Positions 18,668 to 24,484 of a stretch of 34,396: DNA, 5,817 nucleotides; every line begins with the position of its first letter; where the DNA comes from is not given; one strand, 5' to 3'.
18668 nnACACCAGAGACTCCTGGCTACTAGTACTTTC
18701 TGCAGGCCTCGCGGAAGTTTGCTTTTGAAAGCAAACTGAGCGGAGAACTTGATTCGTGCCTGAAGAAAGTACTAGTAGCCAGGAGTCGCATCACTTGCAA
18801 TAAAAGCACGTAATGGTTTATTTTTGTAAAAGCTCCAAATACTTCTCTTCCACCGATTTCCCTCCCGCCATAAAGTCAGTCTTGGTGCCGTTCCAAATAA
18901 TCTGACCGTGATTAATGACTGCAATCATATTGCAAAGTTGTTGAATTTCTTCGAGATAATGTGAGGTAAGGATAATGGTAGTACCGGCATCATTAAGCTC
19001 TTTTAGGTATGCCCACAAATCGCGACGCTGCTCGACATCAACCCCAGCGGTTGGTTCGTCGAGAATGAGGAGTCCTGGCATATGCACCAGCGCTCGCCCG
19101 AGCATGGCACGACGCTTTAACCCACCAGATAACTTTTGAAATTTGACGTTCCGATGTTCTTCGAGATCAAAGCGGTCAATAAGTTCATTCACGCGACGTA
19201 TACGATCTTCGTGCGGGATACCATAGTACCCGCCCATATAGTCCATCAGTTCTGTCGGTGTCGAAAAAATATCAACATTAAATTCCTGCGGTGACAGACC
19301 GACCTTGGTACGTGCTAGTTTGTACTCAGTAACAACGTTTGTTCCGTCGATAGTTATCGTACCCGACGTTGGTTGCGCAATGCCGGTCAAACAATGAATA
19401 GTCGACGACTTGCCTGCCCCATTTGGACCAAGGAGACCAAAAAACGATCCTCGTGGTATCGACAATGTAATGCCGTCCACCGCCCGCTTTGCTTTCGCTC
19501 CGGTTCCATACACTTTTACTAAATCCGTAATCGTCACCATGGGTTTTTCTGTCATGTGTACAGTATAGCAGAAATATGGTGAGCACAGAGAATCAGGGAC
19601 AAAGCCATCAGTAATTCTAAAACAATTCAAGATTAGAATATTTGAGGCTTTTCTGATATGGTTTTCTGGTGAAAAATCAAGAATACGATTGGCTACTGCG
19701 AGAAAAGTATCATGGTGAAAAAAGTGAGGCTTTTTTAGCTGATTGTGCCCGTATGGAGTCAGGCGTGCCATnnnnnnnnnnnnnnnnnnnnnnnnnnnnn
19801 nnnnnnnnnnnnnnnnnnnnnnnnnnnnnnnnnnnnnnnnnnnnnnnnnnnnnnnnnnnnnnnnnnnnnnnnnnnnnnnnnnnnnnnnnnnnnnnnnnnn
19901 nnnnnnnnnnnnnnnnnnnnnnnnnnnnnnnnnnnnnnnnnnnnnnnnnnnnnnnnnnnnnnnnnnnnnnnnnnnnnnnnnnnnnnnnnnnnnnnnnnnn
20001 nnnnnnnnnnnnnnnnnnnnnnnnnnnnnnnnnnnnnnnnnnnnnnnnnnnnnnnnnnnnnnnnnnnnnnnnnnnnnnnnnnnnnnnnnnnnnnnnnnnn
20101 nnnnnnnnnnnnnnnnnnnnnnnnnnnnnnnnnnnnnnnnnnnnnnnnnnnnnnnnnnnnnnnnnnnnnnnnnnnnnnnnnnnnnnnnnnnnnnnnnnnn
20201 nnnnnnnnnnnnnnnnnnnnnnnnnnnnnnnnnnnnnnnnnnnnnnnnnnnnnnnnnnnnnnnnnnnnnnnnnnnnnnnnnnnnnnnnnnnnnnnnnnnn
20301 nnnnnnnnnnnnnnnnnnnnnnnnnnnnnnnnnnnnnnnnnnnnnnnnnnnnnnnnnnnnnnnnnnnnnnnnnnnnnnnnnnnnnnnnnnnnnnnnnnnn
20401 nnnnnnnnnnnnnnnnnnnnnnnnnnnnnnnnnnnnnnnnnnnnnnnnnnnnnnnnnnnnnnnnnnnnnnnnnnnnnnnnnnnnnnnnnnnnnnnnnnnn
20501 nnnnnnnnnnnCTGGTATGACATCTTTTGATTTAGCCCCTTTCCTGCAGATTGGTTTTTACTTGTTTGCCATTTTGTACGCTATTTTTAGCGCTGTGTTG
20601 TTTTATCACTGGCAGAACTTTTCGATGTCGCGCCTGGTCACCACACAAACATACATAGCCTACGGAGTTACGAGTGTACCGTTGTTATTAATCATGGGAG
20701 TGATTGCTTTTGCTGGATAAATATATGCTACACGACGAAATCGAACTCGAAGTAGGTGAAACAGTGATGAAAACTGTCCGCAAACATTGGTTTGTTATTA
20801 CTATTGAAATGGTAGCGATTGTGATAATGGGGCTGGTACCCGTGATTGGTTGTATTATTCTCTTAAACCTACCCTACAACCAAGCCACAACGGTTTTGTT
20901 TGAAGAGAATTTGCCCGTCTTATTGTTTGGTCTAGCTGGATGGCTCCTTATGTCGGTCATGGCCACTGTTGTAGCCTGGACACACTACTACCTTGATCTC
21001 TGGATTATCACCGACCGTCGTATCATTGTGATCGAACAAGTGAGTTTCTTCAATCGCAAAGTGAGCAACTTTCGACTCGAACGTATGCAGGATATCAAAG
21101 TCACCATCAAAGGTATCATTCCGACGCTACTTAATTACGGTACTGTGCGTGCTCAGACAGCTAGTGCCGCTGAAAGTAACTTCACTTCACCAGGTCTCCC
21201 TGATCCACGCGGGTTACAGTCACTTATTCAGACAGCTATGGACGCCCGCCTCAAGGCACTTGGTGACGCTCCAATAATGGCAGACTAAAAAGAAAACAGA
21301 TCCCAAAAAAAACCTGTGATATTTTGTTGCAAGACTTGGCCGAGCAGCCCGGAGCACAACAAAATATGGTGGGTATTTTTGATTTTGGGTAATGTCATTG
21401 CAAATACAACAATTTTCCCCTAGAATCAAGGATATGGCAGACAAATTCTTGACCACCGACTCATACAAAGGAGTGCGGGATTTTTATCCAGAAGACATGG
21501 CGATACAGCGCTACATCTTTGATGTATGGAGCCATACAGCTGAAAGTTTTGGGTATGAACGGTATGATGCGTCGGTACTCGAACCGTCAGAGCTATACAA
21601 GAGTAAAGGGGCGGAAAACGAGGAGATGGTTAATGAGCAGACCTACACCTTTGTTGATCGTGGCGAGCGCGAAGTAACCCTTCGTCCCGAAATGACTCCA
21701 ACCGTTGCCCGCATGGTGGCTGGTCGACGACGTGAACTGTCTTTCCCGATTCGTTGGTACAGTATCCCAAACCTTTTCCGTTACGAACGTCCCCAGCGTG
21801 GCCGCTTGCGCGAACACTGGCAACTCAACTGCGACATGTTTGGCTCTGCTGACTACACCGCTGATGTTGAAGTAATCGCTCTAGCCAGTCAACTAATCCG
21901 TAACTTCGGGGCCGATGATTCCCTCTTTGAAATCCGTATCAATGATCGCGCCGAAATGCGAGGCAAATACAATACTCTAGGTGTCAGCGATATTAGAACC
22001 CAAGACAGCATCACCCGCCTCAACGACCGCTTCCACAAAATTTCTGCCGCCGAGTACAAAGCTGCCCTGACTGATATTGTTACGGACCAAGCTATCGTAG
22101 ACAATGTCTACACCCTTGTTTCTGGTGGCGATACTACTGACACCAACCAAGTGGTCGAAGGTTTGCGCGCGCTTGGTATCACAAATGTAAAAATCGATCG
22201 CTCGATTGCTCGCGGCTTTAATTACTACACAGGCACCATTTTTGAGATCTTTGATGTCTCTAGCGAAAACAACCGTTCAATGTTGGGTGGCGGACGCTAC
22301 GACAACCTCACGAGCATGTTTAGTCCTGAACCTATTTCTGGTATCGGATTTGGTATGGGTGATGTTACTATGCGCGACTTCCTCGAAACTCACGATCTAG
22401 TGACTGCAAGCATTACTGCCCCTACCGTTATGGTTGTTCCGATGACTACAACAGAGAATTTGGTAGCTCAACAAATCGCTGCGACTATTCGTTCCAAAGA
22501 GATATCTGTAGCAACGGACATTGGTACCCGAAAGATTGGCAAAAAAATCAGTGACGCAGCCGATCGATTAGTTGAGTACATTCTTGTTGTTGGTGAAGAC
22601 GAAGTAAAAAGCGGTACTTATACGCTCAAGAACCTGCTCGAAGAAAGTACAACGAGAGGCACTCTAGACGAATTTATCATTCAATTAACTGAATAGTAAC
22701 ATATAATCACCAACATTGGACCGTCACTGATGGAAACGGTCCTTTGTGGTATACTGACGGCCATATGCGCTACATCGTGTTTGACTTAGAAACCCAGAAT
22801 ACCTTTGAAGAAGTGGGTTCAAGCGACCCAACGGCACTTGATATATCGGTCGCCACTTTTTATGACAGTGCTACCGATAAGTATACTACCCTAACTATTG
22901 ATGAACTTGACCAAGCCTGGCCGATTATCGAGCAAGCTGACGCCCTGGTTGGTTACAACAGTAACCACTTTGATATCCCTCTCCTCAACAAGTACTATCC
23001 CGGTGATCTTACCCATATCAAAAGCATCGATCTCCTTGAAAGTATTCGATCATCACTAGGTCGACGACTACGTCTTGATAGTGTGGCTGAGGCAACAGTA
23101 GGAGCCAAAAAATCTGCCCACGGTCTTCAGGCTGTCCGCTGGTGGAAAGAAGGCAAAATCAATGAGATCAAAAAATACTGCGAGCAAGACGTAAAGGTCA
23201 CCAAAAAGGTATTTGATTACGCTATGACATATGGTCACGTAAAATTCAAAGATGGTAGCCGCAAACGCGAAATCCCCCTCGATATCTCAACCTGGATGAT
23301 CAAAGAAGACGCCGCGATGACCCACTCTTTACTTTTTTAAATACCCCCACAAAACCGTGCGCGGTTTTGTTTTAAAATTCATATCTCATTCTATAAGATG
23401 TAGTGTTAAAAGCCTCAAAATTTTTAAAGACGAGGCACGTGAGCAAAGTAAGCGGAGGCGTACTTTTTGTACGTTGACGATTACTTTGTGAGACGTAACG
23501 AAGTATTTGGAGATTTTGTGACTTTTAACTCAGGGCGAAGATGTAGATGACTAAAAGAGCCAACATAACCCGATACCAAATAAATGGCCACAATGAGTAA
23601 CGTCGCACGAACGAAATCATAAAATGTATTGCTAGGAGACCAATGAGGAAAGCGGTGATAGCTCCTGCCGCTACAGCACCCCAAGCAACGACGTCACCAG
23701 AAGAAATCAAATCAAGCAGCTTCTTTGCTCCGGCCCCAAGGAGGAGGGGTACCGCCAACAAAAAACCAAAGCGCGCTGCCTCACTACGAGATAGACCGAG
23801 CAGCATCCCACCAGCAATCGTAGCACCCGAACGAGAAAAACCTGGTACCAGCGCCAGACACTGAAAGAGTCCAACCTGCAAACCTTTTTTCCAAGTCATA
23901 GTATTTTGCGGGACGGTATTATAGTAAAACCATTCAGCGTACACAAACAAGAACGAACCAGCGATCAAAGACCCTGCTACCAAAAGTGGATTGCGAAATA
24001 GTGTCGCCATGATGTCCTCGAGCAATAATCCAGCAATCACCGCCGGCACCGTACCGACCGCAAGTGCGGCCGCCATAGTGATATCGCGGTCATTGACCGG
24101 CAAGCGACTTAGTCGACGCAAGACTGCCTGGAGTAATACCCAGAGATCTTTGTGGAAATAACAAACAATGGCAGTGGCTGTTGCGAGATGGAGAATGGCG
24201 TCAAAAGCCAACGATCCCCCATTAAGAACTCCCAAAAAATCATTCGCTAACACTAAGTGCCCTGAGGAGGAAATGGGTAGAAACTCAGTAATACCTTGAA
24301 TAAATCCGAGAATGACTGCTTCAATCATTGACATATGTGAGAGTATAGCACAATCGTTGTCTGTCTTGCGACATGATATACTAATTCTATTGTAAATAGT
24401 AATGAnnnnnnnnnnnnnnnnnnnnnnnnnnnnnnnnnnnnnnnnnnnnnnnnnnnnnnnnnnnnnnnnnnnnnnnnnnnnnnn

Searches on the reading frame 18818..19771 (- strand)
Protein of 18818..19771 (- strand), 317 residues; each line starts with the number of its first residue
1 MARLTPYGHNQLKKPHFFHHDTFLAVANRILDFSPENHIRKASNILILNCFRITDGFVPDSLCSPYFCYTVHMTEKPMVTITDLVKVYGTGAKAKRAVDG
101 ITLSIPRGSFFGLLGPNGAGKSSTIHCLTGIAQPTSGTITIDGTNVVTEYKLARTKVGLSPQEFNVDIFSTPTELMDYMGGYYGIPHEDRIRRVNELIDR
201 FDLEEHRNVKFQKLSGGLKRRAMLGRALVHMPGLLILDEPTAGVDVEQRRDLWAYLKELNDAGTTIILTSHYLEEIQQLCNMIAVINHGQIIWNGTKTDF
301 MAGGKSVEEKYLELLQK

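Call 26: search_protein_families(library=pfam, proteins=[window:18818-19771:-], max_evalue=0.001)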
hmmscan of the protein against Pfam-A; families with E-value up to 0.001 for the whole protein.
window:18818-19771:- (317 aa): 3 families
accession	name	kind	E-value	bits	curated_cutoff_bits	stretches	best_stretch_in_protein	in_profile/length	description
PF00005.33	ABC_tran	-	2.1e-28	100.1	25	1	99-242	2-137/137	ABC transporter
PF13304.12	AAA_21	-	2.3e-09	38.2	27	1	187-271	210-298/304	AAA domain, putative AbiEii toxin, Type IV TA system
PF02463.25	SMC_N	-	0.00045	20.2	40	0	210-286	133-212/220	RecF/RecN/SMC N terminal domain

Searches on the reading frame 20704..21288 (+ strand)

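Call 26: search_protein_families(library=pfam, proteins=[window:20704-21288:+], max_evalue=0.001)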
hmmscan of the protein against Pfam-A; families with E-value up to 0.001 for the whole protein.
window:20704-21288:+ (194 aa): 1 family
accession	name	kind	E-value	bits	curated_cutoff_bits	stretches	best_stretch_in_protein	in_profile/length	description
PF03703.20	bPH_2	-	9.5e-07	29.4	22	1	100-160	6-61/78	Bacterial PH domain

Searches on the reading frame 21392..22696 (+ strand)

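Call 26: search_protein_families(library=pfam, proteins=[window:21392-22696:+], max_evalue=0.001)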
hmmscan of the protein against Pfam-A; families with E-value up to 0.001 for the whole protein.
window:21392-22696:+ (434 aa): 3 families
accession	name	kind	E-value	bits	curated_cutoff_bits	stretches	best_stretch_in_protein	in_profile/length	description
PF13393.11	tRNA-synt_His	-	6.9e-34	117.9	25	1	27-321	1-302/308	Histidyl-tRNA synthetase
PF03129.25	HGTP_anticodon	-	4.5e-13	49.6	21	1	346-429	2-88/94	Anticodon binding domain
PF00587.30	tRNA-synt_2b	-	1.8e-09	38.4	29.3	1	85-243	1-110/179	tRNA synthetase class II core domain (G, H, P, S and T)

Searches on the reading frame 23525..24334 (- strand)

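Call 26: search_protein_families(library=pfam, proteins=[window:23525-24334:-], max_evalue=0.001)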
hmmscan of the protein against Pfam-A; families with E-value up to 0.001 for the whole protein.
window:23525-24334:- (269 aa): 1 family
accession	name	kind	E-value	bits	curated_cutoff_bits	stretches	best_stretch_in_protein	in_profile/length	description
PF02673.24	BacA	-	2e-78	264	33.4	1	6-260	1-256/257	Bacitracin resistance protein BacA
